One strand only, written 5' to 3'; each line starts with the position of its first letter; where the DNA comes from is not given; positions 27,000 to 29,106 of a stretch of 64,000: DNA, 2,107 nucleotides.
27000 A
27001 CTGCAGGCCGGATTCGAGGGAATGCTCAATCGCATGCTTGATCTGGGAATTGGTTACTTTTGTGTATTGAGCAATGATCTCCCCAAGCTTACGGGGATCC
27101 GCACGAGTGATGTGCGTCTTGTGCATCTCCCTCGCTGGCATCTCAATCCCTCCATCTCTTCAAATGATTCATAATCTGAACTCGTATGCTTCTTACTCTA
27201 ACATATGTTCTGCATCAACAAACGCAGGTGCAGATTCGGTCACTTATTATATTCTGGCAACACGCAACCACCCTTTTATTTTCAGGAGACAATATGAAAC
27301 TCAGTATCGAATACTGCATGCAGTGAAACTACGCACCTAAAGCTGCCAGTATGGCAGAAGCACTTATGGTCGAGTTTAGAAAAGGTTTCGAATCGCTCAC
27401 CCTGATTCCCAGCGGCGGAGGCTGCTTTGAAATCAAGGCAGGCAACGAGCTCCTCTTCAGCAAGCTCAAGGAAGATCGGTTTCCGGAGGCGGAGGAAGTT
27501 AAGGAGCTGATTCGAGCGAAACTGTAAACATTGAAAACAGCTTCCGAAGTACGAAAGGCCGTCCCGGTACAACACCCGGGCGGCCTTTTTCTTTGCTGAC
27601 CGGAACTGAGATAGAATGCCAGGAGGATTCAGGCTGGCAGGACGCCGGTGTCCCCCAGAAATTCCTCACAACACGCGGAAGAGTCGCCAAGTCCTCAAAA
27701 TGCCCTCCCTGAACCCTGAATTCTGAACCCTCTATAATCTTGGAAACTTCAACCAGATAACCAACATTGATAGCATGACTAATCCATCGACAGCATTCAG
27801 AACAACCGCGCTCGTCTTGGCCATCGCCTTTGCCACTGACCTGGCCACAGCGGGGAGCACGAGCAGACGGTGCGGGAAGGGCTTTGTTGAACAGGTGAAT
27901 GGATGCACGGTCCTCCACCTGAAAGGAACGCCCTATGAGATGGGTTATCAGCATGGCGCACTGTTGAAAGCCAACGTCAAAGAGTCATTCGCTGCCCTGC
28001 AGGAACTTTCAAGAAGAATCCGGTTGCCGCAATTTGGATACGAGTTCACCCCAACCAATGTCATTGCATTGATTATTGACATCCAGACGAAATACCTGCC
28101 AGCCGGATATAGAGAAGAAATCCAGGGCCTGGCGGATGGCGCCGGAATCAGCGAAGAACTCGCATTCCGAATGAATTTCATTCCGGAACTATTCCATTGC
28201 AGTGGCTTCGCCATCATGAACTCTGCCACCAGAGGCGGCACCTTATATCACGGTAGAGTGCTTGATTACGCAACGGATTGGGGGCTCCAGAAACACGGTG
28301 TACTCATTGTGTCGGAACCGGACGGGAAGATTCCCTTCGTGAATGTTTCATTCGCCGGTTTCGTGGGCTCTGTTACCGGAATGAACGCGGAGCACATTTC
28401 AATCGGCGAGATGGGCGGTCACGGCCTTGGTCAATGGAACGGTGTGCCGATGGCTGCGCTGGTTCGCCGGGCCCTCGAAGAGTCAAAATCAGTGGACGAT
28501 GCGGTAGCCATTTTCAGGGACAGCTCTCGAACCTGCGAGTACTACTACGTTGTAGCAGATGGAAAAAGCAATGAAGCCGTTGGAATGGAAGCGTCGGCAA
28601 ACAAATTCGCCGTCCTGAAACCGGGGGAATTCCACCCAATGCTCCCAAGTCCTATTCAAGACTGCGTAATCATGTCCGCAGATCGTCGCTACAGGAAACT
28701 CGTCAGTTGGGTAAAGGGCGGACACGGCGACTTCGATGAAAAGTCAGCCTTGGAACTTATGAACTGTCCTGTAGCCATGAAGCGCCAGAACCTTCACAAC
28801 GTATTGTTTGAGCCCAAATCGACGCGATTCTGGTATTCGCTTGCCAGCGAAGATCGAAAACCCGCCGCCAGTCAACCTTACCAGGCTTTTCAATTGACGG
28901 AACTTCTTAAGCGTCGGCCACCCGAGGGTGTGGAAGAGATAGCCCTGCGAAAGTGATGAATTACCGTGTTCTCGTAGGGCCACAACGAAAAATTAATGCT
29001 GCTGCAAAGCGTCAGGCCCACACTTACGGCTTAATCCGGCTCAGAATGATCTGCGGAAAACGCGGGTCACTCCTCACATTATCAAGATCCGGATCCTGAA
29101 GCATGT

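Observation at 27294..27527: Unlisted SelW/Rdx-family selenoprotein gene with in-frame UGA (CxxU)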

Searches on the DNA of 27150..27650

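Call 10: search_rna_families(source=window, start=27150, end=27650, threshold=evalue, max_evalue=10)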
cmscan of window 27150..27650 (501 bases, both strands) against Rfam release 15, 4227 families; matches with E-value up to 10: 5.
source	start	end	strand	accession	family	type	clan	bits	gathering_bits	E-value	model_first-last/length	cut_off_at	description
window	27552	27596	+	RF00489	ctRNA_p42d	Gene; antisense;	-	20.1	50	0.095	1-46/46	no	ctRNA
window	27187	27262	-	RF00474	snosnR57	Gene; snRNA; snoRNA; CD-box;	-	20.1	50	2.3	1-95/95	no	Small nucleolar RNA snR57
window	27465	27549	+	RF01177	snR67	Gene; snRNA; snoRNA; CD-box;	CL00053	14.3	55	2.2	1-83/83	no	Small nucleolar RNA snR67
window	27150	27228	-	RF03046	Pseudomonadales-1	Gene; sRNA;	-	13.5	68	0.95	1-79/164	3'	Pseudomonadales-1 RNA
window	27554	27626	+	RF02133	HOXB13-AS1_2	Gene; lncRNA;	-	12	40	3.1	1-81/81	no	HOXB13 antisense RNA 1 conserved region 2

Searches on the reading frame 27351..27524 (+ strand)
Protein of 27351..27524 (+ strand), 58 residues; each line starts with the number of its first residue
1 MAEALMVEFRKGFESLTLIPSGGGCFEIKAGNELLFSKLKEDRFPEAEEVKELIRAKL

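Call 4: search_protein_families(library=pfam, proteins=[window:27351-27524:+], max_evalue=1)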
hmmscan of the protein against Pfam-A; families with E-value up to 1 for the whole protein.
seq(58 aa): 1 family
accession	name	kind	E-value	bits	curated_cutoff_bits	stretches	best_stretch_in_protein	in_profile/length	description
PF10262.15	Rdx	-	3.3e-12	46.9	22.6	1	1-55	19-73/74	Rdx family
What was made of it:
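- The 58-aa piece alone scores 46.9 bits (call 4). The 58-aa piece alone still passes the Pfam Rdx cutoff at 46.9 bits (call 4).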

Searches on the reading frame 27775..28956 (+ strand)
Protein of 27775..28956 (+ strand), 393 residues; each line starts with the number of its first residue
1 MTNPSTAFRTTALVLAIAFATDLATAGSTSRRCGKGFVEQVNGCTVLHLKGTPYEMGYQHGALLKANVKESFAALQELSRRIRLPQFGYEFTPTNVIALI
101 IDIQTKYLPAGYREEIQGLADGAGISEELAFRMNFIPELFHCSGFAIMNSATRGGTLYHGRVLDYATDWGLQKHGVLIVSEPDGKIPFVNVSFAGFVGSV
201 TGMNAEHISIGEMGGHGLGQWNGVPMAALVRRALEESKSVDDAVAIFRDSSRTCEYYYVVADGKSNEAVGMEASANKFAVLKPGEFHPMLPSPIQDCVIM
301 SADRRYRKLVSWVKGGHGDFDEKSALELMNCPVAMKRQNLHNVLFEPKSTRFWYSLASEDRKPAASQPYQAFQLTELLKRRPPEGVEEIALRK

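Call 12: find_encoding_contigs(protein=window:27775-28956:+, flank=10000, max_places=6)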
Protein window:27775-28956:+ (393 aa): 12 contigs read that carry it; 6 places shown.
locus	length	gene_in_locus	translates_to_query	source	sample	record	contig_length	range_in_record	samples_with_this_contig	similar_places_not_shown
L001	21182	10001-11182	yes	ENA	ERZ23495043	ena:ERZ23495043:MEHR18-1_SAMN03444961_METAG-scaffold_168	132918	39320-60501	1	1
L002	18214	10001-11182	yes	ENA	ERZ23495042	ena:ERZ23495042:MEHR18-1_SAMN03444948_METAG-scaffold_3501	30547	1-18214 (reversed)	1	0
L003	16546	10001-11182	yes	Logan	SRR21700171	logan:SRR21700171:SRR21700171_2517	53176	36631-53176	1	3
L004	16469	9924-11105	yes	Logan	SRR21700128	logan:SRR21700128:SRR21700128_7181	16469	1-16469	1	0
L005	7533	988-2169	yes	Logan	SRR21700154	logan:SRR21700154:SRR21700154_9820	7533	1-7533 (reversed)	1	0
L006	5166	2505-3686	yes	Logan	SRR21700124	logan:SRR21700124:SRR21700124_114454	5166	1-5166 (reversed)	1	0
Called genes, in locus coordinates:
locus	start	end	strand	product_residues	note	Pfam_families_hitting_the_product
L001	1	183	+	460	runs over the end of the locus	PF00072:Response_reg, PF13191:AAA_16 (faint), PF00158:Sigma54_activat, PF14532:Sigma54_activ_2, PF00004:AAA, PF07728:AAA_5 (weak), PF25601:AAA_lid_14, PF02954:HTH_8, +1 more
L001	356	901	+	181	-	-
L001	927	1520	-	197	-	PF00994:MoCF_biosynth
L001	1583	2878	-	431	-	PF13472:Lipase_GDSL_2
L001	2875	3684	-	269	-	PF05721:PhyH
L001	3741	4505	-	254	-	PF13267:DUF4058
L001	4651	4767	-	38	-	-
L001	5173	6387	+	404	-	PF01408:GFO_IDH_MocA, PF22725:GFO_IDH_MocA_C3 (weak)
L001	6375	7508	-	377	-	PF13439:Glyco_transf_4, PF13477:Glyco_trans_4_2, PF13579:Glyco_trans_4_4, PF00534:Glycos_transf_1, PF13692:Glyco_trans_1_4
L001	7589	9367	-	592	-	PF05157:MshEN, PF00437:T2SSE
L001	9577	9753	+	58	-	PF10262:Rdx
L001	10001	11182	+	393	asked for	PF03417:AAT (weak)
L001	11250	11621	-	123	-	PF13181:TPR_8 (faint)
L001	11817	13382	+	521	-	PF16697:Yop-YscD_cpl, PF00498:FHA, PF08308:PEGA, PF13428:TPR_14 (faint), PF14559:TPR_19 (faint)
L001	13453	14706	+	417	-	PF07690:MFS_1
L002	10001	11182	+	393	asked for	PF03417:AAT (weak)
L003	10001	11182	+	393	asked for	PF03417:AAT (weak)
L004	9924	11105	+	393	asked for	PF03417:AAT (weak)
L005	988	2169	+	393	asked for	PF03417:AAT (weak)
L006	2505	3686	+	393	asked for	PF03417:AAT (weak)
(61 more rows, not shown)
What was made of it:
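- Checked: The neighbours are as described: MshEN+T2SSE (GspE-like) upstream on the minus strand, and a weak PF03417 (C45 peptidase/AAT) hit downstream (call 12).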
